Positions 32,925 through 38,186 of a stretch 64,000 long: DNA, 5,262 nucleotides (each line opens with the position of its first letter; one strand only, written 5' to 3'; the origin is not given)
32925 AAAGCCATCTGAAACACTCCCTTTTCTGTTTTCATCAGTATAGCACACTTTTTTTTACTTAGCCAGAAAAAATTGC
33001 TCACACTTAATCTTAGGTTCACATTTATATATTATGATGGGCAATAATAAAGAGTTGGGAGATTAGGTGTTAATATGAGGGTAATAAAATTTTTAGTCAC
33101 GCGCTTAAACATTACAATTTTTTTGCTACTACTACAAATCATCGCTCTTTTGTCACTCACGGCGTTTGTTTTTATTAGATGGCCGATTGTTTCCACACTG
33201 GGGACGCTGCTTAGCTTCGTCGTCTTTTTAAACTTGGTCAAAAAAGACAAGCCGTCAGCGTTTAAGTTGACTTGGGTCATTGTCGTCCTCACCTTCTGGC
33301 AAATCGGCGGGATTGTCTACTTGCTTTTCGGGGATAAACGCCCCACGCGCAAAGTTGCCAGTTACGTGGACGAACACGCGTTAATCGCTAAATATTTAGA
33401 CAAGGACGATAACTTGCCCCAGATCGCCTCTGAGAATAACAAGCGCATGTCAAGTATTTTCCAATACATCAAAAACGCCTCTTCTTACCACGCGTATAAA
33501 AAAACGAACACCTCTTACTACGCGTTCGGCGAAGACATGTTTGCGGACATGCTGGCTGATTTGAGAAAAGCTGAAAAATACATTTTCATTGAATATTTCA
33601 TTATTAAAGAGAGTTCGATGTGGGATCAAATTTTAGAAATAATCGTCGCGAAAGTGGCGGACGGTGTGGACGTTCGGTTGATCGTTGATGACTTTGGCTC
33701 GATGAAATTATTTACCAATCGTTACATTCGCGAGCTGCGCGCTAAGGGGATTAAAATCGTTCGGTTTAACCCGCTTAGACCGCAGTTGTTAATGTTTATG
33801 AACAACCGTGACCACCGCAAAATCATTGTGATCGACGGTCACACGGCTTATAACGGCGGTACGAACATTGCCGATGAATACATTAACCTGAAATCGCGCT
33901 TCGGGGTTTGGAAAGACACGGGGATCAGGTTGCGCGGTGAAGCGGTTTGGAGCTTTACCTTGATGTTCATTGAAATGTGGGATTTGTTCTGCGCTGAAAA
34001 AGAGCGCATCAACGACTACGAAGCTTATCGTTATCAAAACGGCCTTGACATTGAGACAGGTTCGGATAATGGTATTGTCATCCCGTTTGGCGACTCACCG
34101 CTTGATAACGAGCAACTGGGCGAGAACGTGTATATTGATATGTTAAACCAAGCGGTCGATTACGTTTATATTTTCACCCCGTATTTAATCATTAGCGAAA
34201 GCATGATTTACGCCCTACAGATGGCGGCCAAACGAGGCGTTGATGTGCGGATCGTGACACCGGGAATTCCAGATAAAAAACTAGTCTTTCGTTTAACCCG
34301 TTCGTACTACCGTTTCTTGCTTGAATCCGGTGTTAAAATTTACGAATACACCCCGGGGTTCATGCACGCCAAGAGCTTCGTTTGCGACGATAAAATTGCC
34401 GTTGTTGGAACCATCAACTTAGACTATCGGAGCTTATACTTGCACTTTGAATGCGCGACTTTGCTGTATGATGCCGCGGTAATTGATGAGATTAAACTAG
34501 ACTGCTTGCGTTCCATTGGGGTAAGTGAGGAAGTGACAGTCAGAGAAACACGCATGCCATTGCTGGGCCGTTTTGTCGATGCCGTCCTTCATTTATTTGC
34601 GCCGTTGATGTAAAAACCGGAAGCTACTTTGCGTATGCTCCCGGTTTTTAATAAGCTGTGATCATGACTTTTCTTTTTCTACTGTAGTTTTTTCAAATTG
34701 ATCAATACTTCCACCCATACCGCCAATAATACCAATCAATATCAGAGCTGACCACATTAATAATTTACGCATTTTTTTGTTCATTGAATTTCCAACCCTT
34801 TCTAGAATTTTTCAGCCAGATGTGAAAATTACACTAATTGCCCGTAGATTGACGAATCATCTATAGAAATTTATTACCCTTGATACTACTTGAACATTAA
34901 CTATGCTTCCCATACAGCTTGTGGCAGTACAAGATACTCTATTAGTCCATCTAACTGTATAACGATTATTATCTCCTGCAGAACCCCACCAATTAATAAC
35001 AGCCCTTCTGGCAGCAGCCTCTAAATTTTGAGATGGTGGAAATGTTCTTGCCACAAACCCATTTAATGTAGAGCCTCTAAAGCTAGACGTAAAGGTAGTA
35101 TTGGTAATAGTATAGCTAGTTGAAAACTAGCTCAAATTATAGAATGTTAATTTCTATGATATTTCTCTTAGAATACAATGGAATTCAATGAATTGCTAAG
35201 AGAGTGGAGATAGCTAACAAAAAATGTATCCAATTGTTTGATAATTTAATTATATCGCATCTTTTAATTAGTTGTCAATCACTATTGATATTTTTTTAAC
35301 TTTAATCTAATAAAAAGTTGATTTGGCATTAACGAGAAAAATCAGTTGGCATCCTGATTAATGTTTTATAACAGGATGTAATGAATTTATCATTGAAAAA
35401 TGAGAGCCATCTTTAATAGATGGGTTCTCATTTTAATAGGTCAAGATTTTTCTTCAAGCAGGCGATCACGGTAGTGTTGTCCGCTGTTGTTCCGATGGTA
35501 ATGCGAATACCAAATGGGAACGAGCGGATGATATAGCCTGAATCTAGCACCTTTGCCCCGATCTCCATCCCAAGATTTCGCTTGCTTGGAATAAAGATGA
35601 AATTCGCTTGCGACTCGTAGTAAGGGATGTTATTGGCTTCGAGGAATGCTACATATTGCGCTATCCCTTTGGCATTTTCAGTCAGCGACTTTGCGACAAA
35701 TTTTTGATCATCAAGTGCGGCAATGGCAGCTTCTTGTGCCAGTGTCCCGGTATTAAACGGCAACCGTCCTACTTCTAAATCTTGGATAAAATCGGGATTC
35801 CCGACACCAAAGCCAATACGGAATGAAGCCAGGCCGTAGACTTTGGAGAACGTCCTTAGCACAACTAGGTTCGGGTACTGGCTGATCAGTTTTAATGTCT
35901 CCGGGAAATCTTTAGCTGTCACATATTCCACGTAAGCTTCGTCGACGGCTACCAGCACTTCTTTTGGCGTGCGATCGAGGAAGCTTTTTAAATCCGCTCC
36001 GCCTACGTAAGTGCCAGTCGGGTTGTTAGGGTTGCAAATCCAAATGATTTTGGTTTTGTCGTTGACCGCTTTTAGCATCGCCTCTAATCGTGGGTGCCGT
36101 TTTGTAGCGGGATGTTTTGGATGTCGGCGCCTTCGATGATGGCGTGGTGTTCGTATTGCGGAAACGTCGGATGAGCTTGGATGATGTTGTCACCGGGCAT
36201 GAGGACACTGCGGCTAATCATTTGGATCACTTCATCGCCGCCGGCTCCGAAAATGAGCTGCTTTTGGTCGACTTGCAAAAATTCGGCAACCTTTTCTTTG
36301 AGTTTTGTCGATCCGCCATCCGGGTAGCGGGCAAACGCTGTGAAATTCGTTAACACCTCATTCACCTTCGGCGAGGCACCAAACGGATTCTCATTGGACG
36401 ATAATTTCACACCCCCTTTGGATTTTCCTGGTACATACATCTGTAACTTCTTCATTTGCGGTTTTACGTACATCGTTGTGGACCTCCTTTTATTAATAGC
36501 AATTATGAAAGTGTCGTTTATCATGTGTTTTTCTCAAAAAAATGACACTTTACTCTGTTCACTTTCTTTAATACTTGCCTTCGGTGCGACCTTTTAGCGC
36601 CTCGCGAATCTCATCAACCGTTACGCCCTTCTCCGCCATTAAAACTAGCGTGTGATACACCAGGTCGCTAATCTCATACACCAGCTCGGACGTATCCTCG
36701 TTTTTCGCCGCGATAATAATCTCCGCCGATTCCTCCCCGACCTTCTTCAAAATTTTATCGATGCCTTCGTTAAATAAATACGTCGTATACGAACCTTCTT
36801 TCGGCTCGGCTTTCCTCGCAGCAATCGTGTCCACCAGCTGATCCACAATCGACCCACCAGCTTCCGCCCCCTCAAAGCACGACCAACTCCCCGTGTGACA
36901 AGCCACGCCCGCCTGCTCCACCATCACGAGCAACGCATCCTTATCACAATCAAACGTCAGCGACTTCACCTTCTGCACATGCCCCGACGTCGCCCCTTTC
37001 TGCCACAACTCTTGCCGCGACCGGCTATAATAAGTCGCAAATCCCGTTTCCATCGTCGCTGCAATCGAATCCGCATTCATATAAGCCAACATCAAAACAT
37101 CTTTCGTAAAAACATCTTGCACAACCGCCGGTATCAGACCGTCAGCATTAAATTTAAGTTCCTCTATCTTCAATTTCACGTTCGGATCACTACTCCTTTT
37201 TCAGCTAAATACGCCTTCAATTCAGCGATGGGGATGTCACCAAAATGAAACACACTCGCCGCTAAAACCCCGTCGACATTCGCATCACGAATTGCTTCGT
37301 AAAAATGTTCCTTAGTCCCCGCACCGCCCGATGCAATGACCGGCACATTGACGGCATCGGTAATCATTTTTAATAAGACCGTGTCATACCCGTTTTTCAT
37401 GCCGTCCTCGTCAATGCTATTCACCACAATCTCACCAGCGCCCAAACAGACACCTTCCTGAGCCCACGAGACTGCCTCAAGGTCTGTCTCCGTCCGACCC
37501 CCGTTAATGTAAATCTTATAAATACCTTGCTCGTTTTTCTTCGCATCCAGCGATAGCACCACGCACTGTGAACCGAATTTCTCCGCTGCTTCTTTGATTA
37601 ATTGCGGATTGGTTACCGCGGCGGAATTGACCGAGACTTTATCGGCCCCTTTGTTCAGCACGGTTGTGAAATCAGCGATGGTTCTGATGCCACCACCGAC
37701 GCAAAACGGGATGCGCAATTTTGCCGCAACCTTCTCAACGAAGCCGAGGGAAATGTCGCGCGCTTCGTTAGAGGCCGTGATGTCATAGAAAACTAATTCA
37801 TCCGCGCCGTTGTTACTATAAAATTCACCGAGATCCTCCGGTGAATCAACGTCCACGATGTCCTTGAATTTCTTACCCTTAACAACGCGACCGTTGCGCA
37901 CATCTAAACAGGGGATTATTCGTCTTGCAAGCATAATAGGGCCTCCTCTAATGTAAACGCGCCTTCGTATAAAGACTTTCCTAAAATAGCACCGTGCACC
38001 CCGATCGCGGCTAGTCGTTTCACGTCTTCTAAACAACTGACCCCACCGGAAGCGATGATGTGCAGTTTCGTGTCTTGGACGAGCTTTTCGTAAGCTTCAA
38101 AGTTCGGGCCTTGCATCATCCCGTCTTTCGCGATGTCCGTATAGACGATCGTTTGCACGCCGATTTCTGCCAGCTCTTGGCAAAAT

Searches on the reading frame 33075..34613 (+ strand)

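Call 69: search_protein_families(library=pfam, proteins=[window:33075-34613:+], max_evalue=0.001)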
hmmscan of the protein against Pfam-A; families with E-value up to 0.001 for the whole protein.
window:33075-34613:+ (512 aa): 5 families
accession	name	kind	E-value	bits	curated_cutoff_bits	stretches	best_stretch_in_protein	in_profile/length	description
PF13091.12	PLDc_2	-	8.4e-43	145.8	27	2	353-473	1-124/132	PLD-like domain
PF00614.28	PLDc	-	2.2e-15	56.3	21.9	2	427-453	2-28/28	Phospholipase D Active site motif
PF13396.11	PLDc_N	-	2.7e-06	27.7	23.3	1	46-86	2-41/42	Phospholipase_D-nuclease N-terminal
PF24402.1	iHKD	-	1e-05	26.1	27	0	378-429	6-49/111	Inactive HKD-Rease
PF17236.8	SU10_MCP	-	0.00077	19.5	24.1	0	120-237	135-250/292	SU10 major capsid protein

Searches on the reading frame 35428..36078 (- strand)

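Call 68: search_protein_families(library=pfam, proteins=[window:35428-36078:-], max_evalue=0.01)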
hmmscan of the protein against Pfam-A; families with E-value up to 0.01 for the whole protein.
window:35428-36078:- (216 aa): 1 family
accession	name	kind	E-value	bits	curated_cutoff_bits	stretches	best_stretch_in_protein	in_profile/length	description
PF00155.27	Aminotran_1_2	-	1.1e-36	127.3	19.7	1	4-204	136-357/361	Aminotransferase class I and II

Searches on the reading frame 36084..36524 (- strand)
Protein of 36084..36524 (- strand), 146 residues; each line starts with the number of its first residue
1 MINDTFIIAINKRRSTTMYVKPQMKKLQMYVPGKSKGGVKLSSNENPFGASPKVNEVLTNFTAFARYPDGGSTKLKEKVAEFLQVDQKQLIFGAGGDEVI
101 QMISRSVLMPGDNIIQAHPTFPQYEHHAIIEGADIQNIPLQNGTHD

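Call 69: search_protein_families(library=pfam, proteins=[window:36084-36524:-], max_evalue=0.001)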
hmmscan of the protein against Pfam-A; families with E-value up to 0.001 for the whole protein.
window:36084-36524:- (146 aa): 2 families
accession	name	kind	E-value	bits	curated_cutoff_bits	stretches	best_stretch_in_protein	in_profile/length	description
PF00155.27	Aminotran_1_2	-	7.1e-14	52.2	19.7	1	38-141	3-121/361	Aminotransferase class I and II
PF00266.25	Aminotran_5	-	0.00024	20.6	21.5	1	73-130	46-102/371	Aminotransferase class-V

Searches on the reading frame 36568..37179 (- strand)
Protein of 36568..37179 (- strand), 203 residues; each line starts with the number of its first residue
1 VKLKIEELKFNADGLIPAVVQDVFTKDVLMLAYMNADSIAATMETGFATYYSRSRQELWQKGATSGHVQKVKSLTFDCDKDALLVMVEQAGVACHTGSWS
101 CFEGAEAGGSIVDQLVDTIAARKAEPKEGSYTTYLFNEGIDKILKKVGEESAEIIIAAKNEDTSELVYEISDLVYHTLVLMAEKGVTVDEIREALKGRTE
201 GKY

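Call 68: search_protein_families(library=pfam, proteins=[window:36568-37179:-], max_evalue=0.01)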
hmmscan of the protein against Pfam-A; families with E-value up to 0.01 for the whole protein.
window:36568-37179:- (203 aa): 3 families
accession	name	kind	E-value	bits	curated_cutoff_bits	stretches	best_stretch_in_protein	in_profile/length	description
PF01502.23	PRA-CH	-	5.8e-35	119.4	27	1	30-103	1-74/74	Phosphoribosyl-AMP cyclohydrolase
PF01503.22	PRA-PH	-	1.3e-22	80.4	21.3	1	112-197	1-84/86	Phosphoribosyl-ATP pyrophosphohydrolase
PF03819.22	MazG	-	0.007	17.1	22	0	141-190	4-57/74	MazG nucleotide pyrophosphohydrolase domain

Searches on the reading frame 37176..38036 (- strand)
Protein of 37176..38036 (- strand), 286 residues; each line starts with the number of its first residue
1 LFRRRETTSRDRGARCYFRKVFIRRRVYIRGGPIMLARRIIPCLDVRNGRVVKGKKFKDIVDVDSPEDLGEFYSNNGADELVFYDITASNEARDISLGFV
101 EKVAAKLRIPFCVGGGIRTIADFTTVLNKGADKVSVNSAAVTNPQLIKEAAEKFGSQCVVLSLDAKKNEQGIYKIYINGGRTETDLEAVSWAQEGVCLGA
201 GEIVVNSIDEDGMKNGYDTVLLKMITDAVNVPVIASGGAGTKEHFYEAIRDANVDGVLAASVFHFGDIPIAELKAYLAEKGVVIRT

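Call 69: search_protein_families(library=pfam, proteins=[window:37176-38036:-], max_evalue=0.001)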
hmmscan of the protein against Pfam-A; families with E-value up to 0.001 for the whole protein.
window:37176-38036:- (286 aa): 5 families
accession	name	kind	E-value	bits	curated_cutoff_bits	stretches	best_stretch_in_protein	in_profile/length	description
PF00977.27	His_biosynth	-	1.6e-78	263.8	23.6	1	39-268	1-227/228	Histidine biosynthesis protein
PF02581.23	TMP-TENI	-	1.1e-06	28.6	27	0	90-139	131-179/180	Thiamine monophosphate synthase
PF01207.24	Dus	-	1.4e-06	28.1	20.4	1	95-156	171-237/311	Dihydrouridine synthase (Dus)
PF05690.20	ThiG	-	5.4e-06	26.4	23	0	100-147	167-214/247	Thiazole biosynthesis protein ThiG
PF03060.21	NMO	-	2.8e-05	24.1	28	0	198-243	155-206/331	Nitronate monooxygenase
